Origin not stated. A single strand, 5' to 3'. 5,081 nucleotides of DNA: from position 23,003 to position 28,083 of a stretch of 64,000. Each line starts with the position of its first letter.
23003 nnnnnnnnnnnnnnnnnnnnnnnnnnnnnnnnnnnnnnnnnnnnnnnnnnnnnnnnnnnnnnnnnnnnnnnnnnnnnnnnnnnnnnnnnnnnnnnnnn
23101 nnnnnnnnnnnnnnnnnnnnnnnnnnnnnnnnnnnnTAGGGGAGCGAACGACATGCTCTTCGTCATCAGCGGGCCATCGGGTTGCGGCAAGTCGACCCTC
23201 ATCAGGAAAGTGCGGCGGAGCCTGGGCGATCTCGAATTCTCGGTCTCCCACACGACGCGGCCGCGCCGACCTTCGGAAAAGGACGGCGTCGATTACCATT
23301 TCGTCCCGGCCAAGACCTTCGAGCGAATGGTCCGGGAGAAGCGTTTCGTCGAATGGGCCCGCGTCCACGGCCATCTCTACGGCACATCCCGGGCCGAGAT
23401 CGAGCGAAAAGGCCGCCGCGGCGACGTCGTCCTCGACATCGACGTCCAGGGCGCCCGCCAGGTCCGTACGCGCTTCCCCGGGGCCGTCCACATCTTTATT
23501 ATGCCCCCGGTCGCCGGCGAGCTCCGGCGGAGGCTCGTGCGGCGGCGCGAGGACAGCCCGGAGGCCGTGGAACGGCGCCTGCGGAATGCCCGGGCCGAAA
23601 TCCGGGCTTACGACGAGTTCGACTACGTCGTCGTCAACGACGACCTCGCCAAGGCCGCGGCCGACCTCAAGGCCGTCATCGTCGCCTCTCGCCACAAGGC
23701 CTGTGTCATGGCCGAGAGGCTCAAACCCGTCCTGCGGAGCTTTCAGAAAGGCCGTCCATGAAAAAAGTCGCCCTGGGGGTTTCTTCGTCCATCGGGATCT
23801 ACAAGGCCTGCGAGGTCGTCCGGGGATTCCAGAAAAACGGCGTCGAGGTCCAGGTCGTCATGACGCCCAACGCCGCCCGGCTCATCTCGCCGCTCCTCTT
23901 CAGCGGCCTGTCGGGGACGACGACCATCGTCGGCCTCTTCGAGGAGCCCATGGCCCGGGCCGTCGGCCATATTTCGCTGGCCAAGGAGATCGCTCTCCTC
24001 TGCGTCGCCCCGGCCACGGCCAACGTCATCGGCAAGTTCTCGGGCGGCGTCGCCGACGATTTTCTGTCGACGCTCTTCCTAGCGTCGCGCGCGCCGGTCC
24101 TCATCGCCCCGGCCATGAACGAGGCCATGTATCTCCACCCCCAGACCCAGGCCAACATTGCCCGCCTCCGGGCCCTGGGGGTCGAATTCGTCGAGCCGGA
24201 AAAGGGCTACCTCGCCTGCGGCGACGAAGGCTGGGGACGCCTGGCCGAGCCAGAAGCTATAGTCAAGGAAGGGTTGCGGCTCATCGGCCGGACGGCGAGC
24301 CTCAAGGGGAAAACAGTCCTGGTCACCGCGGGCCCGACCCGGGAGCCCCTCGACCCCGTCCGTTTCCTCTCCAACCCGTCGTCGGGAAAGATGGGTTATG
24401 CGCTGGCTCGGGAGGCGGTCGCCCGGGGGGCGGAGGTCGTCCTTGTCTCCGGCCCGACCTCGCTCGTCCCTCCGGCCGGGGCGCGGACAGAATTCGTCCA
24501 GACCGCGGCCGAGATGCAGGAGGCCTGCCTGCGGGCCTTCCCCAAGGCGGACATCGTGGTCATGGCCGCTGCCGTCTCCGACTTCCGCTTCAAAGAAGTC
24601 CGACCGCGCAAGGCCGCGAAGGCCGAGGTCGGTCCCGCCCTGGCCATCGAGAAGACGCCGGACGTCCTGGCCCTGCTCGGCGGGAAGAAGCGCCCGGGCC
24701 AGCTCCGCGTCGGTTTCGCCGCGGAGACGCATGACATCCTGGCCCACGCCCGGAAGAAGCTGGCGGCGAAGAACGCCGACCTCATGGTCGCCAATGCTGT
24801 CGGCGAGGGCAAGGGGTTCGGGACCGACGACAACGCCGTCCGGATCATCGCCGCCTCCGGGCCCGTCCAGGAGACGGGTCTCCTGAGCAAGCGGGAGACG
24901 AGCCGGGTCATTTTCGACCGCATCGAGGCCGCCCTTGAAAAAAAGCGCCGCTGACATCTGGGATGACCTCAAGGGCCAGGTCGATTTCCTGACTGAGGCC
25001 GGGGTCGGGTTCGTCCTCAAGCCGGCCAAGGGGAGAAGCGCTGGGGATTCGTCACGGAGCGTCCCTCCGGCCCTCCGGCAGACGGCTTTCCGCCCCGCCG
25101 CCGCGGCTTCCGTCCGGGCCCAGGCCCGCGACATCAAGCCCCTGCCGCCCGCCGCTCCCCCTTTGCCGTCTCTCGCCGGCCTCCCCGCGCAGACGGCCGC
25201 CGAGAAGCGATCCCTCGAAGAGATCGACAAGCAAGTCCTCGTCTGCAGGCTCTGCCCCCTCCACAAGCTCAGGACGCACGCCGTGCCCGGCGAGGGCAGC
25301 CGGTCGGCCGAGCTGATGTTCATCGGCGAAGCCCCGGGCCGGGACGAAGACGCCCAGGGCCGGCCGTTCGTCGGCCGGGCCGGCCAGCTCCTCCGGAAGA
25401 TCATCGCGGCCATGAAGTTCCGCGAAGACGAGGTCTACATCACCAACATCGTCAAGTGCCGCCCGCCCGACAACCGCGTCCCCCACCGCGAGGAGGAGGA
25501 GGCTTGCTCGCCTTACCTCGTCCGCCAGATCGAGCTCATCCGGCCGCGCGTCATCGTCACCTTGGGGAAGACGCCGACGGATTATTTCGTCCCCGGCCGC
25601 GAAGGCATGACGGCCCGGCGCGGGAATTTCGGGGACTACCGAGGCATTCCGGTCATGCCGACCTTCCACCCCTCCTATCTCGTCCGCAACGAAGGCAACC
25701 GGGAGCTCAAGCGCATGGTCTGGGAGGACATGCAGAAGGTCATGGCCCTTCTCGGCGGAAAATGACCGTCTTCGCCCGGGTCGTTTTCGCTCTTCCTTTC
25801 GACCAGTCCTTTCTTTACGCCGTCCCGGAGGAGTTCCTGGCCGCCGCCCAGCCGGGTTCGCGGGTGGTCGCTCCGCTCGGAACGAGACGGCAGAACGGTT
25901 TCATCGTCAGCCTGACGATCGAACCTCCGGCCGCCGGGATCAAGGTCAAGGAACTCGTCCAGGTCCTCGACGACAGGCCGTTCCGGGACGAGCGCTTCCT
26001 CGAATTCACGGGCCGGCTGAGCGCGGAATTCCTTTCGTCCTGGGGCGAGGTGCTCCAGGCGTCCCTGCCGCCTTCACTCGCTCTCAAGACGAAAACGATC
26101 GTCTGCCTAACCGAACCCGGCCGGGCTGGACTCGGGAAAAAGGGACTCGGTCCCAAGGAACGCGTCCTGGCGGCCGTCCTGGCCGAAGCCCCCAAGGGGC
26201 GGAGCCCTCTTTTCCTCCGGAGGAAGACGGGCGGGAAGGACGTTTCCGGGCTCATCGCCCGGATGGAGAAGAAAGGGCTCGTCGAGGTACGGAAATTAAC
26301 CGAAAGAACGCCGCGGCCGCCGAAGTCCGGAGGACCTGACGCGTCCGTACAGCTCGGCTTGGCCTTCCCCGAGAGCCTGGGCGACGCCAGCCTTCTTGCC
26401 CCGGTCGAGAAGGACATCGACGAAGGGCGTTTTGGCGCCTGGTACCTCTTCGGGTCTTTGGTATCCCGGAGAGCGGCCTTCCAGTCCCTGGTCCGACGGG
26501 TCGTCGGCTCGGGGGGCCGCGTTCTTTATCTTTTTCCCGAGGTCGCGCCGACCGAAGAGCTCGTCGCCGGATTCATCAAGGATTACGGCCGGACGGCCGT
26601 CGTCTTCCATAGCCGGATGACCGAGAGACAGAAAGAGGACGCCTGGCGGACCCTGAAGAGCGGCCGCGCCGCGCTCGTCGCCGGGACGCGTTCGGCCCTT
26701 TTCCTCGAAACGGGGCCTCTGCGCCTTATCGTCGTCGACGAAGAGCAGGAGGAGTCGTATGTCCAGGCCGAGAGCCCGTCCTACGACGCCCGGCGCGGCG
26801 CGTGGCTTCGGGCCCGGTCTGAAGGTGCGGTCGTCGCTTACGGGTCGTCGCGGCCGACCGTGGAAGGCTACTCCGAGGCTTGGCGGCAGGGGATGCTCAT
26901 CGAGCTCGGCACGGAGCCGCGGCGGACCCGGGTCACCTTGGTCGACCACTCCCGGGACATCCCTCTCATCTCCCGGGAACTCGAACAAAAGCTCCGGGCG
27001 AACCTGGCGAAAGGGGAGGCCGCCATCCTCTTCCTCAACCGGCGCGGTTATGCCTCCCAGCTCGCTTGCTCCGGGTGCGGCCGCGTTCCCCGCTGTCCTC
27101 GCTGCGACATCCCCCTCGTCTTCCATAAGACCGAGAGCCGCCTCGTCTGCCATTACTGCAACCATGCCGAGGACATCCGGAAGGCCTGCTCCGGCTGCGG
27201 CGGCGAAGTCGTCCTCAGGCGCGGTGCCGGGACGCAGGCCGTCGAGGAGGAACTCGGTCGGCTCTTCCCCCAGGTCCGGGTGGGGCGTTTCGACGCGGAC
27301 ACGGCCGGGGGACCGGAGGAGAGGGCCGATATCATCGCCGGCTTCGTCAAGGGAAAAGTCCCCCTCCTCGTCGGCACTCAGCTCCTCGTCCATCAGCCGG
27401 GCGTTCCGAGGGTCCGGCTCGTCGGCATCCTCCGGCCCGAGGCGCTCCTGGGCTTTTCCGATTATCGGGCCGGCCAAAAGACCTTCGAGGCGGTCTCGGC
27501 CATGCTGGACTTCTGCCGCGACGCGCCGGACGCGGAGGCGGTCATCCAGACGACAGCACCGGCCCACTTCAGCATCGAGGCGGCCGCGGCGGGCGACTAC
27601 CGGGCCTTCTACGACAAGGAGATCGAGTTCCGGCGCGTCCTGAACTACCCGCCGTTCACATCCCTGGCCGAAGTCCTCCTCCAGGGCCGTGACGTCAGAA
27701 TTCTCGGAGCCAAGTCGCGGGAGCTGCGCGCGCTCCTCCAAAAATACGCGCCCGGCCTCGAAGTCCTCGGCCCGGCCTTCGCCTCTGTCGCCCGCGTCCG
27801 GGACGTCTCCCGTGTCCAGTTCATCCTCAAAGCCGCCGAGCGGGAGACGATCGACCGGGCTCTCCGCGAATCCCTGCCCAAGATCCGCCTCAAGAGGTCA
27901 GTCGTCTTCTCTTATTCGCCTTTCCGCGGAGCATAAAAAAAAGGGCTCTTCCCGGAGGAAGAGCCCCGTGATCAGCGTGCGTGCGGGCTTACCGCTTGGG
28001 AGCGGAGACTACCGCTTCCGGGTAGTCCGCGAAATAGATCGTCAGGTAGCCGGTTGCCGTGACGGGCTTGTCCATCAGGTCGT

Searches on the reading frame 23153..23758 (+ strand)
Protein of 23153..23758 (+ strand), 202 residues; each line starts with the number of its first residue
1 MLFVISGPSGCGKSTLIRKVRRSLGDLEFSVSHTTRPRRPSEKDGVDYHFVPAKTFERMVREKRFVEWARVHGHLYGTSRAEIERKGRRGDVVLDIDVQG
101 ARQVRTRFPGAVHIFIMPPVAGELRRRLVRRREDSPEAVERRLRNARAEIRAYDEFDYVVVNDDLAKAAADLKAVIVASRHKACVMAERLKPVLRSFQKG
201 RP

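Call 14: search_protein_families(library=pfam, proteins=[window:23153-23758:+], max_evalue=0.001)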
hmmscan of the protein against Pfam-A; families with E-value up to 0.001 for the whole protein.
window:23153-23758:+ (202 aa): 5 families
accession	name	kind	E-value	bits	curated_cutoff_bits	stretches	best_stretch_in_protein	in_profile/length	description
PF00625.27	Guanylate_kin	-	1.5e-46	158.8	25.2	1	3-177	5-180/182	Guanylate kinase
PF13401.12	AAA_22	-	0.00012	22.8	27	0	3-39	8-33/130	AAA domain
PF01637.24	ATPase_2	-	0.00016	22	33.2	1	3-51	23-69/225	ATPase domain predominantly from Archaea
PF13191.12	AAA_16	-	0.00017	22.5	32.6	1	3-27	27-51/167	AAA ATPase domain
PF13521.12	AAA_28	-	0.00077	20.1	27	0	3-22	2-21/164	AAA domain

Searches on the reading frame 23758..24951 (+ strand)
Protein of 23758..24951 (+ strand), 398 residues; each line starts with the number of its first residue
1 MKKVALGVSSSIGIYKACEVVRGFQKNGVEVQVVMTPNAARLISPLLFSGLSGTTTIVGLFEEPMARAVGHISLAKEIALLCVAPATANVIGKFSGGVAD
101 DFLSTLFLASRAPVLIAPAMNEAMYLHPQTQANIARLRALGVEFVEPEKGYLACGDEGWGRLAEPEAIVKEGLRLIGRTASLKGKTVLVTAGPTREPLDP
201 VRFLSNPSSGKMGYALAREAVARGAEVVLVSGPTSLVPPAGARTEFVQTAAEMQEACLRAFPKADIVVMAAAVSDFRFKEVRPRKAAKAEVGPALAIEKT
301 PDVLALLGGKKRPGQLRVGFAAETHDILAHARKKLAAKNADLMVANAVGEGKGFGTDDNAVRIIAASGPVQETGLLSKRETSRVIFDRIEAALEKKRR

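Call 14: search_protein_families(library=pfam, proteins=[window:23758-24951:+], max_evalue=0.001)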
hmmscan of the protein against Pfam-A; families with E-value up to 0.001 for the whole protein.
window:23758-24951:+ (398 aa): 2 families
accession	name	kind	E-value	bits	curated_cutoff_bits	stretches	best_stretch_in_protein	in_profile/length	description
PF04127.22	DFP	-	1.7e-68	230.5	22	1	182-364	1-186/186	DNA/pantothenate metabolism flavoprotein C-terminal domain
PF02441.25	Flavoprotein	-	2.6e-29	102.4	22.7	1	2-172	1-158/162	Flavoprotein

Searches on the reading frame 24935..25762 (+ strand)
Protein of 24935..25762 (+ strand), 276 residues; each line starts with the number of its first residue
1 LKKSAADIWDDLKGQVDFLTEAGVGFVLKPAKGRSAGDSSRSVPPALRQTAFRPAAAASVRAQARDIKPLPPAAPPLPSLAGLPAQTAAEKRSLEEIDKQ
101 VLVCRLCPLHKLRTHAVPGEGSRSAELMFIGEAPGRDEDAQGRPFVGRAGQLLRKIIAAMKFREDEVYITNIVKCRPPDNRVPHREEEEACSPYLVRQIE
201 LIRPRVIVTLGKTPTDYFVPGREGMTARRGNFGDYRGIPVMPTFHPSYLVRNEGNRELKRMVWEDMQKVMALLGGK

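Call 14: search_protein_families(library=pfam, proteins=[window:24935-25762:+], max_evalue=0.001)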
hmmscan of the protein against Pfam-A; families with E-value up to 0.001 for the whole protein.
window:24935-25762:+ (276 aa): 1 family
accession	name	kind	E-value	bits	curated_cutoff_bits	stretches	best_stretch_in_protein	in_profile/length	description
PF03167.25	UDG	-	1.3e-41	142.4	24.3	1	118-267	1-141/141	Uracil DNA glycosylase superfamily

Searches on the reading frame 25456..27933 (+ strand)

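Call 14: search_protein_families(library=pfam, proteins=[window:25456-27933:+], max_evalue=0.001)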
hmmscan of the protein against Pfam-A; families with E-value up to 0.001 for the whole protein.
window:25456-27933:+ (826 aa): 3 families
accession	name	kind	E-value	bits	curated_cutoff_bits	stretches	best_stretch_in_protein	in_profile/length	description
PF17764.6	PriA_3primeBD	-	2.9e-19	69.1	22.7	1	108-205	1-96/96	3'DNA-binding domain (3'BD)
PF18319.7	Zn_ribbon_PriA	-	5.7e-11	42.6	26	1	547-572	1-26/27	PriA DNA helicase Cys-rich region (CRR) domain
PF18074.6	PriA_C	-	9.8e-11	42.8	26.9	1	733-812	1-82/95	Primosomal protein N C-terminal domain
